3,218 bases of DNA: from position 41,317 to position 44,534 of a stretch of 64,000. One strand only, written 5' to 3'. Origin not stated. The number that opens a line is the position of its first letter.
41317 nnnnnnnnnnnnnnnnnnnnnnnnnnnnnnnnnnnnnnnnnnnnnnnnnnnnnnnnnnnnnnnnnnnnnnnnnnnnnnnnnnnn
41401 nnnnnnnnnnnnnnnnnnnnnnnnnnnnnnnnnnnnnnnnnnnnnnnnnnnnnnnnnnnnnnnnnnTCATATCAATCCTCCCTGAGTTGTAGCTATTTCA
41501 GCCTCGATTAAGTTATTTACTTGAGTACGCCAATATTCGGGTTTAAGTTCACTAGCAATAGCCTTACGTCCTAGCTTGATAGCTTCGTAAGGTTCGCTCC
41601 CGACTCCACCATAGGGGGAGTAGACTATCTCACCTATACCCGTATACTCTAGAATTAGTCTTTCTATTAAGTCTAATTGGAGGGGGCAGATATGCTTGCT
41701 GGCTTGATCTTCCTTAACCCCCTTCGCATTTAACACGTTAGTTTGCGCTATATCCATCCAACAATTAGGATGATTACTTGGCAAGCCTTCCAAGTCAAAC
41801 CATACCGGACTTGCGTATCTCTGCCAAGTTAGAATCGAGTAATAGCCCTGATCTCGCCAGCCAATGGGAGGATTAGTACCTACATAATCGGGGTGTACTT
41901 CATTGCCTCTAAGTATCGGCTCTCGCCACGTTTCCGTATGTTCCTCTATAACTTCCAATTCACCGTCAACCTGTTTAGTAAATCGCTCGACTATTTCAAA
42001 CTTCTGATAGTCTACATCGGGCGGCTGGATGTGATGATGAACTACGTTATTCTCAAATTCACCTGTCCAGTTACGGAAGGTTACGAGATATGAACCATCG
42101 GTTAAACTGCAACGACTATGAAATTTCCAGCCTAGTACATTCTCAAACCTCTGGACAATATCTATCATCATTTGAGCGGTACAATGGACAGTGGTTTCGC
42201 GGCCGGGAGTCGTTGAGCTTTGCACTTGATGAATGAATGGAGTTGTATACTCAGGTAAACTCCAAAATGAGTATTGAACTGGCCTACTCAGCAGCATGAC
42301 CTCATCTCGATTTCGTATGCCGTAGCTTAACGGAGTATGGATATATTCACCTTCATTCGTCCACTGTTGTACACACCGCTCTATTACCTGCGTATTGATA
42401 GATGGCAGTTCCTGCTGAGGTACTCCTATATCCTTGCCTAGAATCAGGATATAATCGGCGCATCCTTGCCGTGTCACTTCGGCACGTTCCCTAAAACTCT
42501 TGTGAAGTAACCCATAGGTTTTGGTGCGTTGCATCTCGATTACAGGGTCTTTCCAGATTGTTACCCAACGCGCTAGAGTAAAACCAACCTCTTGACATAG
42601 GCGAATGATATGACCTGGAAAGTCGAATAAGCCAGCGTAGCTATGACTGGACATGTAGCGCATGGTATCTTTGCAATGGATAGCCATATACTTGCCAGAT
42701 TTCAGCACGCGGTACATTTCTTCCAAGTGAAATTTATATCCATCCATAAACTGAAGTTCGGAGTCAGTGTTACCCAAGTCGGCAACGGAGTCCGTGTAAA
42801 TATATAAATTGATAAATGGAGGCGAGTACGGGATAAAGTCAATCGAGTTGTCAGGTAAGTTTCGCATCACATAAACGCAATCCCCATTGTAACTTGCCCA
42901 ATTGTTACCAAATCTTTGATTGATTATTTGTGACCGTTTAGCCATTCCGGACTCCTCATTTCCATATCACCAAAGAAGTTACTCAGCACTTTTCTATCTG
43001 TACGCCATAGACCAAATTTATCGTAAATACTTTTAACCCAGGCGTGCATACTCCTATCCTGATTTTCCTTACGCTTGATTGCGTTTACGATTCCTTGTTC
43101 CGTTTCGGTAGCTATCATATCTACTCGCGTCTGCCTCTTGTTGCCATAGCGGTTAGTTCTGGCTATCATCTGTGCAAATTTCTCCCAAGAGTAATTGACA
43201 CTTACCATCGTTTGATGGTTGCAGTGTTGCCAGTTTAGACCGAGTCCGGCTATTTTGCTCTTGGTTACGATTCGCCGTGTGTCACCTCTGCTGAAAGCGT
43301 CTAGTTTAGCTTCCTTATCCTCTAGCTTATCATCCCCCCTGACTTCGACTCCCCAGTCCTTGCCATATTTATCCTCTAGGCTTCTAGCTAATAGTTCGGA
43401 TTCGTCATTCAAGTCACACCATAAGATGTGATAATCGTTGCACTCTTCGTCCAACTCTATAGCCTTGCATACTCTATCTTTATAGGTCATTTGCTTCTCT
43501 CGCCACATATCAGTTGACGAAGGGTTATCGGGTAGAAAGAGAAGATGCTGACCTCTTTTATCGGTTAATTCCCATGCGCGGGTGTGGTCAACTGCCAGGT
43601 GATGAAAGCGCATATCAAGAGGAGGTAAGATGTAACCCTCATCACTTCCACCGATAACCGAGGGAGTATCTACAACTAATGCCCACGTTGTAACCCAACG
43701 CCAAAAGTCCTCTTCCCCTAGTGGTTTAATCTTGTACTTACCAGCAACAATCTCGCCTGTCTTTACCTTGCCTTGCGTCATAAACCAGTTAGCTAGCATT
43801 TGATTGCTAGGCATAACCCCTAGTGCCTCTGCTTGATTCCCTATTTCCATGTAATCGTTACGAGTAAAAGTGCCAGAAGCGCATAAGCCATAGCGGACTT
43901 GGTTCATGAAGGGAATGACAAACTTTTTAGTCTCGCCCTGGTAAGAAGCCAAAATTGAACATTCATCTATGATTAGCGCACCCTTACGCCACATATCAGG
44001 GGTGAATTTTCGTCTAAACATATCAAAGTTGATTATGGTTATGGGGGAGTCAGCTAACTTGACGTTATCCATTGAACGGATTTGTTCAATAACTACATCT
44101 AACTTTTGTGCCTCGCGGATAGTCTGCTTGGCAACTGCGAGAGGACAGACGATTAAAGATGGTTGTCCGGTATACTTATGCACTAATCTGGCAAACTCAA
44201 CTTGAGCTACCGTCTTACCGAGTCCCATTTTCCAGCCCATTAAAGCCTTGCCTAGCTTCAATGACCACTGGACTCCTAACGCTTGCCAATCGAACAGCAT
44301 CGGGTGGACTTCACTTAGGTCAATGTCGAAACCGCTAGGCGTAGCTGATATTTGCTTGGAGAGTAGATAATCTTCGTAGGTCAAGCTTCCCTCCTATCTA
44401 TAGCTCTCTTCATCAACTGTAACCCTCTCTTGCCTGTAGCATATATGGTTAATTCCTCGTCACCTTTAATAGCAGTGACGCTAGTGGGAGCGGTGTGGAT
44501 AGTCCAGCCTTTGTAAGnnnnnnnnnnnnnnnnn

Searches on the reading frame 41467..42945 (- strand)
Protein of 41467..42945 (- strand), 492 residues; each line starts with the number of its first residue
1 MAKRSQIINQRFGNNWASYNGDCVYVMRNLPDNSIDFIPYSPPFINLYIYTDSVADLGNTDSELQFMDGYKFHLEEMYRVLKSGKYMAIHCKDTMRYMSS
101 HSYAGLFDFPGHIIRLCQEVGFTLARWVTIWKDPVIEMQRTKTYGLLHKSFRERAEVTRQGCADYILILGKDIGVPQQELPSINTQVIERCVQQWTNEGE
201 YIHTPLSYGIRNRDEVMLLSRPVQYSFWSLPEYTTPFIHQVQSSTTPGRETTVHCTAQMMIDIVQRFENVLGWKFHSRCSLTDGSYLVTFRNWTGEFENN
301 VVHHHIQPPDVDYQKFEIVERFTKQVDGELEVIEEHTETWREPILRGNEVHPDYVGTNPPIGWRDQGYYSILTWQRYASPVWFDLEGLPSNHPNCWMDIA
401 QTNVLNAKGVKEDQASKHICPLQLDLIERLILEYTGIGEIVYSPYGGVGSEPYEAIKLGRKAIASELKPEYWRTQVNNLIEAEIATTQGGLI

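Call 54: search_protein_families(library=pfam, proteins=[window:41467-42945:-], max_evalue=0.001)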
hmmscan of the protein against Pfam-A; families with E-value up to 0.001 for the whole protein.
window:41467-42945:- (492 aa): 1 family
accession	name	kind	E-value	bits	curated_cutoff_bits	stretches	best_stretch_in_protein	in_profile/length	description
PF01555.25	N6_N4_Mtase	-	1.6e-13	51.6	26.7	1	237-473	35-217/221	DNA methylase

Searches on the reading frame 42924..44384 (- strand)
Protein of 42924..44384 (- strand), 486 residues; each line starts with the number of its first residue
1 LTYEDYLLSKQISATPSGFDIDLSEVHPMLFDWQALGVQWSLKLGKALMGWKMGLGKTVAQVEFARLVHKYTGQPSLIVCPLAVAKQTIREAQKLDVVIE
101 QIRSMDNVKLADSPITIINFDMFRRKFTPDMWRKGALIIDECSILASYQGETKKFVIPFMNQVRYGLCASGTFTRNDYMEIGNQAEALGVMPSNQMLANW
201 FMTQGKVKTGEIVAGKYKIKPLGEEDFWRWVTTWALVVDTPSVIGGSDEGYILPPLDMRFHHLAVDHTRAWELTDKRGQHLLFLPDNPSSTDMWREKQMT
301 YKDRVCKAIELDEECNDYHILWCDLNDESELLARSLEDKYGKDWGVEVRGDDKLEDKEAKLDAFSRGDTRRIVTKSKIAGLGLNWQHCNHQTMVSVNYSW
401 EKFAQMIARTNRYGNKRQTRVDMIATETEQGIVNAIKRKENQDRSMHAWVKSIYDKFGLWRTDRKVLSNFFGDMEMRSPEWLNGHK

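Call 54: search_protein_families(library=pfam, proteins=[window:42924-44384:-], max_evalue=0.001)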
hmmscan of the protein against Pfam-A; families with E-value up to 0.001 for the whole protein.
window:42924-44384:- (486 aa): 2 families
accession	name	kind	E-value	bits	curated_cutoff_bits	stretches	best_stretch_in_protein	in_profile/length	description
PF00271.37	Helicase_C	-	1.1e-06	29.3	23.5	1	323-414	22-110/110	Helicase conserved C-terminal domain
PF00176.29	SNF2-rel_dom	-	5.6e-06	26.1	24.9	1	34-189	2-179/290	SNF2-related domain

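Call 89: search_dna_similar(query=window:42927-44384:-, collection=phages, mode=protein, max_rows=10)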
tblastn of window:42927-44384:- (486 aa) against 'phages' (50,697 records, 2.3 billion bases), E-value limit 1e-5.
Records with a match: 308; places in all: 308; records where one place covers at least 80% of the query: 307.
Best place of each record, by identity: <60% 308.
By first word of the organism name: Mycobacterium 147; Flavobacterium 85; Arthrobacter 27; Pseudomonas 23; Gordonia 5; Synechococcus 4; Caudoviricetes 3; Bacteriophage 3; EBPR 2; Pseudanabaena 2; and 6 more.
By host as written in the record: Mycobacterium smegmatis mc2 155 110; Flavobacterium columnare 62; Mycobacterium smegmatis mc#155 21; - 20; Pseudomonas aeruginosa 17; Arthrobacter globiformis NRRL B-2979 SEA 12; Arthrobacter globiformis B-2979 10; Arthrobacter globiformis NRRL B-2979 5; and 29 more.
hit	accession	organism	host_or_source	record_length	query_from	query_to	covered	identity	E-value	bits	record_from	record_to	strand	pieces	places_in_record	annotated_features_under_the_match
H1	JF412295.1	EBPR podovirus 2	-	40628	2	446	92%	36.0%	7e-76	265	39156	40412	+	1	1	gp67: helicase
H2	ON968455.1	Pseudanabaena phage Pan4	Pseudanabaena sp.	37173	3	482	99%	33.3%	6e-75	262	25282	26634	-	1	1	helicase | DNA methylase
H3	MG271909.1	Synechococcus phage S-LBS1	Synechococcus sp. TCC793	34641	3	446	91%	34.9%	9e-66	235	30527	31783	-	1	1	superfamily II DNA or RNA helicase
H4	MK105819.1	Synechococcus phage S-H1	Synechococcus sp. WH 7803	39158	2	446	92%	34.8%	2e-60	220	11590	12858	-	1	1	hypothetical protein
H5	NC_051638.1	Mycobacterium phage Bubbles123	Mycobacterium smegmatis mc2 155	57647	1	442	91%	34.4%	7e-63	227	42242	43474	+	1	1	DNA helicase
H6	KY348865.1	Mycobacterium phage Bubbles123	Mycobacterium smegmatis mc2 155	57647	1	442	91%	34.4%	7e-63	227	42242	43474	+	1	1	helicase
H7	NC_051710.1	Mycobacterium phage Spikelee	Mycobacterium smegmatius mc2 155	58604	1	442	91%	34.4%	7e-63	227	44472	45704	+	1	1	73: DNA helicase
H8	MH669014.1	Mycobacterium phage Spikelee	Mycobacterium smegmatius mc2 155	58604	1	442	91%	34.4%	7e-63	227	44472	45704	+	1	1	73: helicase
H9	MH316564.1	Mycobacterium phage Koella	Mycobacterium smegmatis mc2 155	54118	1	442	91%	34.4%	7e-63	227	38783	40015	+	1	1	60: DNA helicase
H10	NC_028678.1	Mycobacterium phage Cabrinians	Mycobacterium smegmatis mc2 155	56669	1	442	91%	34.4%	7e-63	227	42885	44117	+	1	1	DNA helicase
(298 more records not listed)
